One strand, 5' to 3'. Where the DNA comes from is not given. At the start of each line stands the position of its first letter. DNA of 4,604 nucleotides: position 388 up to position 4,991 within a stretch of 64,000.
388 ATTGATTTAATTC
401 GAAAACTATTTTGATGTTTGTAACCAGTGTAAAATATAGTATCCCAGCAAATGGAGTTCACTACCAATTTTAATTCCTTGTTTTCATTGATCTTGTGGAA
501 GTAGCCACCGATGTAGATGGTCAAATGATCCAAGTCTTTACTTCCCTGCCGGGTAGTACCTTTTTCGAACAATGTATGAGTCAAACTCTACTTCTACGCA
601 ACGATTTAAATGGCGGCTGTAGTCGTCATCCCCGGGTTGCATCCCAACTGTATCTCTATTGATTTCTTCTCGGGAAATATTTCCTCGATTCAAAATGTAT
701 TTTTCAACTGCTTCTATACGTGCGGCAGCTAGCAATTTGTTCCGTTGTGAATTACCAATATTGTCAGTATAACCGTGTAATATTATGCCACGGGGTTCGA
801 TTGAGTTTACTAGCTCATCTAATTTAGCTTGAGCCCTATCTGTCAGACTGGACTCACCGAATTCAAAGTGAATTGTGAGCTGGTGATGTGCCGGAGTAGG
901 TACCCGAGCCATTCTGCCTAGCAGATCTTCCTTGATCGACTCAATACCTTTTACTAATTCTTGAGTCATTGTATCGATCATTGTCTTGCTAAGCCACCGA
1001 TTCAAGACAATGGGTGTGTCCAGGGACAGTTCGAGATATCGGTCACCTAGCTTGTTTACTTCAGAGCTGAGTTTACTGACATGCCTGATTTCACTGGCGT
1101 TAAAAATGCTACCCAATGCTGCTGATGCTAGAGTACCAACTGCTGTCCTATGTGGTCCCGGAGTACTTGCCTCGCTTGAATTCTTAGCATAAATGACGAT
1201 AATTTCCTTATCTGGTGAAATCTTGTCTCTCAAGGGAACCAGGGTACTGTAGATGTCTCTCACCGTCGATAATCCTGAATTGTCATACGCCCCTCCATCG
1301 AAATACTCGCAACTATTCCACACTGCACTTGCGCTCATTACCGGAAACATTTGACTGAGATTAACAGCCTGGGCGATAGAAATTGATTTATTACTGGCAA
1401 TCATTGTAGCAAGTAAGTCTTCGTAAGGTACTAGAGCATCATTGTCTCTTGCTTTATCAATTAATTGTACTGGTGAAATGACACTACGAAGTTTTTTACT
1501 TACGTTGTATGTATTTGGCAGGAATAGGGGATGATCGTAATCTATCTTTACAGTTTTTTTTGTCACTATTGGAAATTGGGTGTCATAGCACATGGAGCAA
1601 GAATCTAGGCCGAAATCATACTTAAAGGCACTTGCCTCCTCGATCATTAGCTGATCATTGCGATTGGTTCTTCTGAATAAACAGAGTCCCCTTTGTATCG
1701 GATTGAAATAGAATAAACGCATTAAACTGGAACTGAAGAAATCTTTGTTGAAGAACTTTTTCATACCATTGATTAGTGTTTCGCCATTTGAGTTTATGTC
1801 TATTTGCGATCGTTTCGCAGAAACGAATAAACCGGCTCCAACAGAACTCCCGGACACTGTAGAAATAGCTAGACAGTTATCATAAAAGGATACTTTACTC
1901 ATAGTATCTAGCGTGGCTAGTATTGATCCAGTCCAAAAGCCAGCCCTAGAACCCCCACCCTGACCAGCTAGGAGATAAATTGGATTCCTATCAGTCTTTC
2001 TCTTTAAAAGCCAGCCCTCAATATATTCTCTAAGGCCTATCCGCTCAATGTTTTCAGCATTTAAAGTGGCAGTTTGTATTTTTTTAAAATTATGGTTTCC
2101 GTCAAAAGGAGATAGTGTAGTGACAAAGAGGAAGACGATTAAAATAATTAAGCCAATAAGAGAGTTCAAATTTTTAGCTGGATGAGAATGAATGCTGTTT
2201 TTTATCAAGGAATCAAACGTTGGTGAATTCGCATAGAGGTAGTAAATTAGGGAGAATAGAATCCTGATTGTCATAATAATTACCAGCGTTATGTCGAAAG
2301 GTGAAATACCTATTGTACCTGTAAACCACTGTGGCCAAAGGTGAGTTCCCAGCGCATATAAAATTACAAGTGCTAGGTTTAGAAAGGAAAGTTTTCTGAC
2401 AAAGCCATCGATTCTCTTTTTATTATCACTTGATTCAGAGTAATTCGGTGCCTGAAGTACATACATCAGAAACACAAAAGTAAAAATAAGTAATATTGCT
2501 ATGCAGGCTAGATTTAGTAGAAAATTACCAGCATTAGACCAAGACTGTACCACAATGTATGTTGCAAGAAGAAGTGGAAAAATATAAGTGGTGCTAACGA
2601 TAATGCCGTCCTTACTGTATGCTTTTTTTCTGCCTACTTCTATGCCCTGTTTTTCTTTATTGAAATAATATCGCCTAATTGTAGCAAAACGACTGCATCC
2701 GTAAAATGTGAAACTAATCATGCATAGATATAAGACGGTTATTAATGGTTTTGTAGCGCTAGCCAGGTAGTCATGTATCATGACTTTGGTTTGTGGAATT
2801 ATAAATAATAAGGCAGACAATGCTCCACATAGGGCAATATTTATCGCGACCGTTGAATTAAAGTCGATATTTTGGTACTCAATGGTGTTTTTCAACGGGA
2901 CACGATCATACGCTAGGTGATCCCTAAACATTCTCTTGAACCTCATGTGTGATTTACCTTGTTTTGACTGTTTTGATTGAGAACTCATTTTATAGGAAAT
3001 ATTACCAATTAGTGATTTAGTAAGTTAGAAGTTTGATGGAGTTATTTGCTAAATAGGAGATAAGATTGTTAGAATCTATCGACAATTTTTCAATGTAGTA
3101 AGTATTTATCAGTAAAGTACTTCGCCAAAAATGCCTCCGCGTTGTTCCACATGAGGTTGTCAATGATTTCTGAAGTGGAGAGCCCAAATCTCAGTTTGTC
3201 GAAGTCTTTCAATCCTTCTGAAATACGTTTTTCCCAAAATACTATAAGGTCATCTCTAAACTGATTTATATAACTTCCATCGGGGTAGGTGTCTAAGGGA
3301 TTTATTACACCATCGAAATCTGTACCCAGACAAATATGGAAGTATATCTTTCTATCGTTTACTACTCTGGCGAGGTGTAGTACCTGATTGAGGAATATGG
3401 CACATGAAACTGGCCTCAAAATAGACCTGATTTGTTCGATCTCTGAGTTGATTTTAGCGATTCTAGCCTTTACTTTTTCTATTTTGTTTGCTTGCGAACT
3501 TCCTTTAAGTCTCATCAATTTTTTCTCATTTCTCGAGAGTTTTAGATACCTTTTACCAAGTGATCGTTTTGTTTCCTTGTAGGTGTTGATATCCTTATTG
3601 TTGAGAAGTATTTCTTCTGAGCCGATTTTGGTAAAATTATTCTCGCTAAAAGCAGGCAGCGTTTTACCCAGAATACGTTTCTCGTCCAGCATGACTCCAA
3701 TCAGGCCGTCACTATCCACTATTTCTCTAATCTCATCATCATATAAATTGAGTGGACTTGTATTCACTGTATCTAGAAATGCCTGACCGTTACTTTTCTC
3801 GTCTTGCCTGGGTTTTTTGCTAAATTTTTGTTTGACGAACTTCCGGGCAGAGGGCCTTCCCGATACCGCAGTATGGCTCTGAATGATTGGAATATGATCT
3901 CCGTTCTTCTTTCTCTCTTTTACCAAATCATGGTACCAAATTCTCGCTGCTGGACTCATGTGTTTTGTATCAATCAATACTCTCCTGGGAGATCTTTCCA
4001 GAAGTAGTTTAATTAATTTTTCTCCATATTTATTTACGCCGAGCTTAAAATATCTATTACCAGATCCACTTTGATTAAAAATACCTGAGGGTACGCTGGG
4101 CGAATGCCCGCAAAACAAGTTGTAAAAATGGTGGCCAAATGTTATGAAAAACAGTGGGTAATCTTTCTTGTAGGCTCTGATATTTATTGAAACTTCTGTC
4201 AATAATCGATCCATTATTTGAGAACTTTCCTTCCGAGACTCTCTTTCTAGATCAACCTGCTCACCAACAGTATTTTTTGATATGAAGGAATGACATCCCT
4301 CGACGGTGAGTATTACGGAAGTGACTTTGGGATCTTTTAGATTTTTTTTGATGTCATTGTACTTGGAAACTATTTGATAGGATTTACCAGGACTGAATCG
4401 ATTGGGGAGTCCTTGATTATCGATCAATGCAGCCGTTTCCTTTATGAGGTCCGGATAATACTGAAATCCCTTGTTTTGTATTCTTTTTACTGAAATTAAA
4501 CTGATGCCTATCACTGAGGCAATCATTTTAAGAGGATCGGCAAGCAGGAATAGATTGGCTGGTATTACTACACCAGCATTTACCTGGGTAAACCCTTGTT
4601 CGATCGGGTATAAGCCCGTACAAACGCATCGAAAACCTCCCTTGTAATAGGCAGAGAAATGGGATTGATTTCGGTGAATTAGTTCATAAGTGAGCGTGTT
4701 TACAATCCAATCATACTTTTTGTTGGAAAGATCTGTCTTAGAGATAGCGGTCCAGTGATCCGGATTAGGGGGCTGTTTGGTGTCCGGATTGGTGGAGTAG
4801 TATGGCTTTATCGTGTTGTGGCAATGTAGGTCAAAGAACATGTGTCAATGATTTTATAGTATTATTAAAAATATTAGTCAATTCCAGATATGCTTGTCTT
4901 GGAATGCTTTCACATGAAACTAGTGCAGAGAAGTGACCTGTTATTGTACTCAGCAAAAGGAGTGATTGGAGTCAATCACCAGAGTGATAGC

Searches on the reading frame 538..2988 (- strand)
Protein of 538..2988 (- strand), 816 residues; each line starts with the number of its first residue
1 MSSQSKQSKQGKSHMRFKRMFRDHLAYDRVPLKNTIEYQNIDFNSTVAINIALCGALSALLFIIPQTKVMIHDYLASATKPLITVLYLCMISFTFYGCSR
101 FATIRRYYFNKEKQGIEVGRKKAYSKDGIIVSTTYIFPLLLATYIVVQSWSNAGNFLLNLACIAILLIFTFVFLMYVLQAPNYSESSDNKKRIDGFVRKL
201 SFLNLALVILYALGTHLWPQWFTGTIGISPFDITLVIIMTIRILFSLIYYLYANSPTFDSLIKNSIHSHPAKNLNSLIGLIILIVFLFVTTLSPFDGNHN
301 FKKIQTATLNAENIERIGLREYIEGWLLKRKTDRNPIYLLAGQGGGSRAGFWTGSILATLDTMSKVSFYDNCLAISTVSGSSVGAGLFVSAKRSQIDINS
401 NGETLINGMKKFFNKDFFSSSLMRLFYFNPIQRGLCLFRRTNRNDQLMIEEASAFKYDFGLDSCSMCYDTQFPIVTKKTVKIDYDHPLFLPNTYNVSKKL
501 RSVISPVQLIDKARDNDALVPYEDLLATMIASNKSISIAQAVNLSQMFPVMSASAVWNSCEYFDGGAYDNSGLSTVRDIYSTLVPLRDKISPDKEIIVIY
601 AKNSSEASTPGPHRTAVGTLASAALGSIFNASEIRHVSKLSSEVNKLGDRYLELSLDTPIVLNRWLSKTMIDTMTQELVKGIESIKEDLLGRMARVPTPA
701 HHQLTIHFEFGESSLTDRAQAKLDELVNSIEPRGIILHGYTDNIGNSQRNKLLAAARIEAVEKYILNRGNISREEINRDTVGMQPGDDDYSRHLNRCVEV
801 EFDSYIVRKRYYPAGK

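Call 45: search_protein_families(library=pfam, proteins=[window:538-2988:-], max_evalue=0.0001)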
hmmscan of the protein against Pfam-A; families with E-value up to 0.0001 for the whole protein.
window:538-2988:- (816 aa): 1 family
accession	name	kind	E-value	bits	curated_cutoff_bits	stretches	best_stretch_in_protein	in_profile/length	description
PF00691.25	OmpA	-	4e-10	40.4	27.2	1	708-777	2-75/98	OmpA family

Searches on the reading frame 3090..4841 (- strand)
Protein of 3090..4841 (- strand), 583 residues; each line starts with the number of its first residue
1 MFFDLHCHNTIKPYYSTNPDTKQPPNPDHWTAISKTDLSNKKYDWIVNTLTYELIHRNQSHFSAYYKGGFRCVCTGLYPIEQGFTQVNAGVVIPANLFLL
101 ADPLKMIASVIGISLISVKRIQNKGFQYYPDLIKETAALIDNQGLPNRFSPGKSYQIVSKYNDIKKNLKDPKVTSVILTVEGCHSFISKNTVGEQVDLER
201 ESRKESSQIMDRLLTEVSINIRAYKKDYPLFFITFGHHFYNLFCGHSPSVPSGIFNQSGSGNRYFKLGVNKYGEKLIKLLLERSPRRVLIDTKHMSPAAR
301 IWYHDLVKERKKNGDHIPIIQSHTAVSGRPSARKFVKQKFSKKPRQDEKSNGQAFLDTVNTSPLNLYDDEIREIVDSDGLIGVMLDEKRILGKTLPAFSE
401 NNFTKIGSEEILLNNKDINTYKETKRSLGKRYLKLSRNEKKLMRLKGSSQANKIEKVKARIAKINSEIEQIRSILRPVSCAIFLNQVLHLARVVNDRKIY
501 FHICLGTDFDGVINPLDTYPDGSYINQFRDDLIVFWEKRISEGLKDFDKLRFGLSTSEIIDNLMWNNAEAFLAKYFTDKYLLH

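Call 45: search_protein_families(library=pfam, proteins=[window:3090-4841:-], max_evalue=0.0001)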
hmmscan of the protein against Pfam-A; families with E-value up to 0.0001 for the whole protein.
window:3090-4841:- (583 aa): 1 family
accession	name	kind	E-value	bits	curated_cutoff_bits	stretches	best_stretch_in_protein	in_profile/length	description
PF01244.27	Peptidase_M19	-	3e-06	27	26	0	358-533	207-296/319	Membrane dipeptidase (Peptidase family M19)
